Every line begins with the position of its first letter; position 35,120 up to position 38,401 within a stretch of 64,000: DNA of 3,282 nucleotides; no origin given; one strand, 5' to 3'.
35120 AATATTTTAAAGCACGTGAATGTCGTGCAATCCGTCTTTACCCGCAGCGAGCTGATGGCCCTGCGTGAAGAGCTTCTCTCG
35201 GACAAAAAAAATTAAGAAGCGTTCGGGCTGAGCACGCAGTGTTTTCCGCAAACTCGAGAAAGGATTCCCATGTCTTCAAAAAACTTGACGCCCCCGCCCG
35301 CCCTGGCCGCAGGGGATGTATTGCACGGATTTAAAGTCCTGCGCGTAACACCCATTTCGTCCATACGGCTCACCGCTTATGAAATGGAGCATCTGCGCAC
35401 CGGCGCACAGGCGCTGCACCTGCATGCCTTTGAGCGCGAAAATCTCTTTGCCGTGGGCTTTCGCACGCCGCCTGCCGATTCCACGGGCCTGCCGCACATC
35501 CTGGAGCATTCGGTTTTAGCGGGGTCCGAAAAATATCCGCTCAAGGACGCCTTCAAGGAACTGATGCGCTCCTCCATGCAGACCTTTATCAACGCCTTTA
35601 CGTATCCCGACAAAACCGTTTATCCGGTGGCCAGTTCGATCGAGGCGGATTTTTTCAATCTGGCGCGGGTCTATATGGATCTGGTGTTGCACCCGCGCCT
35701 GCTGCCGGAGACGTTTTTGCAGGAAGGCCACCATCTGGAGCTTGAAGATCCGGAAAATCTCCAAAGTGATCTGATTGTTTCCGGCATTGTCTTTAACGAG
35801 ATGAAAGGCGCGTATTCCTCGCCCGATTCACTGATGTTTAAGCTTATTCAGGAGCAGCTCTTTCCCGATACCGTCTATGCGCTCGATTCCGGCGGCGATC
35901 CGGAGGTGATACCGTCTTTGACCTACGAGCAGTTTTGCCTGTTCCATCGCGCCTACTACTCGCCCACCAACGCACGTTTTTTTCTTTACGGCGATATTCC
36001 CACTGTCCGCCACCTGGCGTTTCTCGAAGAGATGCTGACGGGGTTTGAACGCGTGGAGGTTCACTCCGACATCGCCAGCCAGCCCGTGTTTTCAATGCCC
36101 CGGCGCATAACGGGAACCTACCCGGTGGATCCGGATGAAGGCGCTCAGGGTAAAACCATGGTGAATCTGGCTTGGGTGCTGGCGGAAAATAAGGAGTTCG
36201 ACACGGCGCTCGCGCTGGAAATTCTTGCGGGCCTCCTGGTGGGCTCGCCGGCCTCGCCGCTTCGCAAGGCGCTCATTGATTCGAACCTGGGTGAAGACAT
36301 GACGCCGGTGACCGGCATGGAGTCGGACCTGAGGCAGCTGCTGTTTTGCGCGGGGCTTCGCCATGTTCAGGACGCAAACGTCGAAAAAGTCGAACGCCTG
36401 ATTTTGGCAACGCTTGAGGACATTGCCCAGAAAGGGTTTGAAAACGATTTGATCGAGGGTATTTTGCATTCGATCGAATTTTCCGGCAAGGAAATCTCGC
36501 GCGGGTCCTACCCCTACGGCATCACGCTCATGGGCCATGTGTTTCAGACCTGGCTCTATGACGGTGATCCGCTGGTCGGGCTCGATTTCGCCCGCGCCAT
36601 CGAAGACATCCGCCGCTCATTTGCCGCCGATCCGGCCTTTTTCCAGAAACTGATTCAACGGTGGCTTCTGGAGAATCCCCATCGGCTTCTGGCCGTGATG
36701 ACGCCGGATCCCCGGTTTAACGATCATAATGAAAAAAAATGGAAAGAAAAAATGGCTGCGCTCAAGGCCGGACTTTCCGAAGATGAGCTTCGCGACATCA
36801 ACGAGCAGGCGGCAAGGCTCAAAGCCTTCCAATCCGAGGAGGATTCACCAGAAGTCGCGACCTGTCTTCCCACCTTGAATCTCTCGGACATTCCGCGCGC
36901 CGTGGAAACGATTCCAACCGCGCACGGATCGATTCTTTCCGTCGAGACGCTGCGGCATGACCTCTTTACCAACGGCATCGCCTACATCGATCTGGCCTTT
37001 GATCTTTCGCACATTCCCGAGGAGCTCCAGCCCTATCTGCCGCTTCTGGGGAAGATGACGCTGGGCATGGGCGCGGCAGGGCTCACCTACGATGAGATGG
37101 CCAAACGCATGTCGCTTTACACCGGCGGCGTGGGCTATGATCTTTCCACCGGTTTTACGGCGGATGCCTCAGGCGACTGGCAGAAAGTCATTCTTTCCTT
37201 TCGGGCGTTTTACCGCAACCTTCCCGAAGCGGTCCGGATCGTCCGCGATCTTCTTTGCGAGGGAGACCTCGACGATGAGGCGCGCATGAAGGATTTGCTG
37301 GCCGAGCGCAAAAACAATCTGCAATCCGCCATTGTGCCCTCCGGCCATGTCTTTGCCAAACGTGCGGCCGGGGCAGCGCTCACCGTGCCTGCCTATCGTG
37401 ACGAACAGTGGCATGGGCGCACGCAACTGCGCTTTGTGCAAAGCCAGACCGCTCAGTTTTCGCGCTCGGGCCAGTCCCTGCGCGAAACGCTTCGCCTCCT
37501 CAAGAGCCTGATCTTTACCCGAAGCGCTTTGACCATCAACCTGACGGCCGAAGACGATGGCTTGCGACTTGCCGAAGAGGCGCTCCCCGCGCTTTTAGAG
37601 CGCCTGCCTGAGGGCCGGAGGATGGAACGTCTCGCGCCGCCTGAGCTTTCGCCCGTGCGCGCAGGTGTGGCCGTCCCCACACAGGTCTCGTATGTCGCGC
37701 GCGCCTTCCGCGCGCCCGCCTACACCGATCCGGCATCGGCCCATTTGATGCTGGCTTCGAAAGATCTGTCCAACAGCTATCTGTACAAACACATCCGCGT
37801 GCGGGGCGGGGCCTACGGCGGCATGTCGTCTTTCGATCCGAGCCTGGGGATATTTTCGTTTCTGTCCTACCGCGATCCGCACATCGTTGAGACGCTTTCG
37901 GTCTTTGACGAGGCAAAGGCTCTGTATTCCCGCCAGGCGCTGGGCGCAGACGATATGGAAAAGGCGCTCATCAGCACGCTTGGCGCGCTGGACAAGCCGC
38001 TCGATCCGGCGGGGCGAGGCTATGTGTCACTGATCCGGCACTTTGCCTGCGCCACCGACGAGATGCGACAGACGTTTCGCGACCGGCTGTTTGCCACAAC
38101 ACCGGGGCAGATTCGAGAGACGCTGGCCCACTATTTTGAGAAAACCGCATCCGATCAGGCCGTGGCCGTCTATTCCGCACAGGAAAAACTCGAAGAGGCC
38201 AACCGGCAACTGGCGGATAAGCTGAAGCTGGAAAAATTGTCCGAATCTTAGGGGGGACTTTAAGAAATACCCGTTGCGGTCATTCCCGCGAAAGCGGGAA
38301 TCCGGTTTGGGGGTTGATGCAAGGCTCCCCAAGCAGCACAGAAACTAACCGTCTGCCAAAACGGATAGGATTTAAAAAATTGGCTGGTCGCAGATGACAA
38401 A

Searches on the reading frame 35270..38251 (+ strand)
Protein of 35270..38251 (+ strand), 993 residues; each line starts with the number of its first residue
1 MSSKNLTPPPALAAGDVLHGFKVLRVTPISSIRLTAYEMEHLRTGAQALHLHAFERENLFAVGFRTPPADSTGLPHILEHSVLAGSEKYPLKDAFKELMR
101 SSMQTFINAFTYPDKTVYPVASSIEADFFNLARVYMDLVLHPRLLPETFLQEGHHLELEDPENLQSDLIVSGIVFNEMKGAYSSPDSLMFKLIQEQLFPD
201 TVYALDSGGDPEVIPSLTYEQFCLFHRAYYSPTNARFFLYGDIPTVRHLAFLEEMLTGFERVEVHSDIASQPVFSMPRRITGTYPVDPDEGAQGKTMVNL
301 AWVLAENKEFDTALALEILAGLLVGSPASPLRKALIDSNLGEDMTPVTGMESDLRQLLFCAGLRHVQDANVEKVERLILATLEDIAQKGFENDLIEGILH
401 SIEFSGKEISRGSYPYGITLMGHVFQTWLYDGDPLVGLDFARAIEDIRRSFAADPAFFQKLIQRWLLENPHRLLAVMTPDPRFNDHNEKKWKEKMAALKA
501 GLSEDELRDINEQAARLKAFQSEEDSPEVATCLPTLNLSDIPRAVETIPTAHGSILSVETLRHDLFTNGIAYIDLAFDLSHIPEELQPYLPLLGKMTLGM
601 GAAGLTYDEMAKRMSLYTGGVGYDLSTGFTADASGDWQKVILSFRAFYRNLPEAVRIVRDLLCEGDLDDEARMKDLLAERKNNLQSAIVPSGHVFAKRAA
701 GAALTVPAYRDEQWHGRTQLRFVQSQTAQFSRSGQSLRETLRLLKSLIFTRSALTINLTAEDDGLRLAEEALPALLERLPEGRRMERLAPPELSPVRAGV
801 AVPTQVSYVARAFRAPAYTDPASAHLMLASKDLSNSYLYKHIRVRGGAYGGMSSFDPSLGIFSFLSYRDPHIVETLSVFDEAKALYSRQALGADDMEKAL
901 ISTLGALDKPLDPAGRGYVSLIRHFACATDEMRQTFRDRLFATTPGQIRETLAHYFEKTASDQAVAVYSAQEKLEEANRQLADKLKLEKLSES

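Call 41: search_protein_families(library=pfam, proteins=[window:35270-38251:+], max_evalue=0.00001)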
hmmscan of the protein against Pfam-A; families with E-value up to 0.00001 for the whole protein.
window:35270-38251:+ (993 aa): 4 families
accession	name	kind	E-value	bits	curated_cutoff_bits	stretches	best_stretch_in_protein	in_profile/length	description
PF08367.16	M16C_assoc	-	6.1e-63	212.8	25.3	1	477-724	1-250/252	Peptidase M16C associated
PF22516.1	PreP_C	-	7.1e-30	104.3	27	1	801-967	5-169/173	PreP C-terminal domain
PF05193.26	Peptidase_M16_C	-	1.2e-25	90.9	23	1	216-398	1-177/181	Peptidase M16 inactive domain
PF00675.25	Peptidase_M16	-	2.6e-06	27.8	22.3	0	62-151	21-107/149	Insulinase (Peptidase family M16)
